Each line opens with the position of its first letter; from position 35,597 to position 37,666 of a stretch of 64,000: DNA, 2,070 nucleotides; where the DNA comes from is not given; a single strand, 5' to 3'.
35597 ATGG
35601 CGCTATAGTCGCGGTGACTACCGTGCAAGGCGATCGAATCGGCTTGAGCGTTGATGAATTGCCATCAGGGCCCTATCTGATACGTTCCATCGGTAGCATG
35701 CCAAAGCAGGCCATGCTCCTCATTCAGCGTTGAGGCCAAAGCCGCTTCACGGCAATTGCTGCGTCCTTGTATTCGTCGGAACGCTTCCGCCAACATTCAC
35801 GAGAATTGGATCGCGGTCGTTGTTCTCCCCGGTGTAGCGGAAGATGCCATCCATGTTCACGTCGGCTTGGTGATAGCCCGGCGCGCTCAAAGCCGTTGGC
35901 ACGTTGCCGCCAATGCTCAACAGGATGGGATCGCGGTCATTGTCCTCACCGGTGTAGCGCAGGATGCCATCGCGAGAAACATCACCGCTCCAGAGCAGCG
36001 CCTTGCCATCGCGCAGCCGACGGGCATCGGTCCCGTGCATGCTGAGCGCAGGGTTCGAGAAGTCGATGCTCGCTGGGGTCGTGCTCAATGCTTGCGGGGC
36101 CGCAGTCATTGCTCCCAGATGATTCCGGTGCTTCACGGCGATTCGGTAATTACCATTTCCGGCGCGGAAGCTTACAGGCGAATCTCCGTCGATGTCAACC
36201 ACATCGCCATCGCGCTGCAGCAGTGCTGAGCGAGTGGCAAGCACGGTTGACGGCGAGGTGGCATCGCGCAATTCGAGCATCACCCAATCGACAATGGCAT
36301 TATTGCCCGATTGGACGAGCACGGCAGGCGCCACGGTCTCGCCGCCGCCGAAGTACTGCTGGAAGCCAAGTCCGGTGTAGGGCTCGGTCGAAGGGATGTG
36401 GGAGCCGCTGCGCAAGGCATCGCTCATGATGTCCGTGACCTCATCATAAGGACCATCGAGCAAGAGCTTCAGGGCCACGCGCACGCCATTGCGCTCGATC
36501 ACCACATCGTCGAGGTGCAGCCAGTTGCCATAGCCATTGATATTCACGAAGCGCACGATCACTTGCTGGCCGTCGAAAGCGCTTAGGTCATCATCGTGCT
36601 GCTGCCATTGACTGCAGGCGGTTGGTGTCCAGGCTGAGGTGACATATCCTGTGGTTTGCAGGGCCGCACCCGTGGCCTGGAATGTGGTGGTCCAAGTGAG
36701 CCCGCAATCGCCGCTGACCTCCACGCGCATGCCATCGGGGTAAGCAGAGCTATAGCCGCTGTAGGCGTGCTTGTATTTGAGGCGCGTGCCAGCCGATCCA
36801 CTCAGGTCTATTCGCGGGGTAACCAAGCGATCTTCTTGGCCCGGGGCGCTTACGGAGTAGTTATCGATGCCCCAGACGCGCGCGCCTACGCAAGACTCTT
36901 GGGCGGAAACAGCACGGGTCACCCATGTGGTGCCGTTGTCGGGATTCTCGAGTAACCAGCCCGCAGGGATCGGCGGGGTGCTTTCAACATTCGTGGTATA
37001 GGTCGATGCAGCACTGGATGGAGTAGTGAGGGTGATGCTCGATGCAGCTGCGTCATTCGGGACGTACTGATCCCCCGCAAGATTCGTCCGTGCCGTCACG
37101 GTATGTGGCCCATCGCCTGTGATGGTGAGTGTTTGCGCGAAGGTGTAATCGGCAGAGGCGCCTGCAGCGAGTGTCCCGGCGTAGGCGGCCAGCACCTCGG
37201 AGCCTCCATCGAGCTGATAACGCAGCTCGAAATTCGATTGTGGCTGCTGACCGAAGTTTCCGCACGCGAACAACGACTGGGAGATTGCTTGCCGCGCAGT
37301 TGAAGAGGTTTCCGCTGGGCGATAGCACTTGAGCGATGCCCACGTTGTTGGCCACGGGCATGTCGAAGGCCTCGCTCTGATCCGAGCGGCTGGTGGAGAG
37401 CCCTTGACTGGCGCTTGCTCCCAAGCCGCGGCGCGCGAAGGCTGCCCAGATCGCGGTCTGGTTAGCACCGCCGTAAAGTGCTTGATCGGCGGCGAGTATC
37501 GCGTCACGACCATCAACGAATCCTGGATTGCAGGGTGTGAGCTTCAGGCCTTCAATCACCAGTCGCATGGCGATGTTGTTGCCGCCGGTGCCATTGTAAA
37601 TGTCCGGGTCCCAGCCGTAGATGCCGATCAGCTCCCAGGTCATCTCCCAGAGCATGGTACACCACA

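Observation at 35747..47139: One roughly 230-aa dockerin-like C-terminal module shared by an M36 protease and a 1307-aa BNR protein, while the tandem M36 paralog carries a classic T9SS CTD instead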

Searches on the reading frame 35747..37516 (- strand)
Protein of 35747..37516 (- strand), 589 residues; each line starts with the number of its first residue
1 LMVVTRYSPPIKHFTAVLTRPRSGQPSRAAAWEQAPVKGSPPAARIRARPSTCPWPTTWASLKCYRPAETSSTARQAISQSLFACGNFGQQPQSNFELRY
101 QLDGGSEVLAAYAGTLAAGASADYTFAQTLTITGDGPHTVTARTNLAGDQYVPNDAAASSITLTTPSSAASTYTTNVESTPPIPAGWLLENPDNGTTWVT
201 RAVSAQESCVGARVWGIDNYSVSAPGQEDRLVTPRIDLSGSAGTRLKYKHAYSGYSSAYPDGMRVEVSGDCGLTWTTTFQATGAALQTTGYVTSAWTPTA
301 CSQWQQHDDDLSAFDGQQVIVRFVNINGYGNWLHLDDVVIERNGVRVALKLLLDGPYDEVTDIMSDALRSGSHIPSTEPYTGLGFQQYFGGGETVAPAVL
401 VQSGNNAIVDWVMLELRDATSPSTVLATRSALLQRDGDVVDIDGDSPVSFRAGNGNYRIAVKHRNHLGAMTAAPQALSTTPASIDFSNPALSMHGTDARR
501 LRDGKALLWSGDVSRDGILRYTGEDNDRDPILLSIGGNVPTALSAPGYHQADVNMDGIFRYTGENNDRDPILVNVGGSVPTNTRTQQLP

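Call 5: search_protein_families(library=pfam, proteins=[window:35747-37516:-], max_evalue=0.01)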
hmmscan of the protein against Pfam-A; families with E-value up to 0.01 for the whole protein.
window:35747-37516:- (589 aa): 1 family
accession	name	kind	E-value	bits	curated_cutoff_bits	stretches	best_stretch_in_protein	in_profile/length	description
PF20773.4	InhA-like_MAM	-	0.0048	16.9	26.9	0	228-344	50-166/191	Immune inhibitor A-like, MAM domain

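Call 6: search_protein_families(library=ncbifam, proteins=[window:35747-37516:-], max_evalue=1)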
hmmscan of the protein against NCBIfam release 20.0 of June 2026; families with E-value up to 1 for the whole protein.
window:35747-37516:- (589 aa): 1 family
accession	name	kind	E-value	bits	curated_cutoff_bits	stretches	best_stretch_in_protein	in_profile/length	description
NF038128.1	choice_anch_J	domain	4.2e-10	40.1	30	1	175-340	4-162/162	choice-of-anchor J domain-containing protein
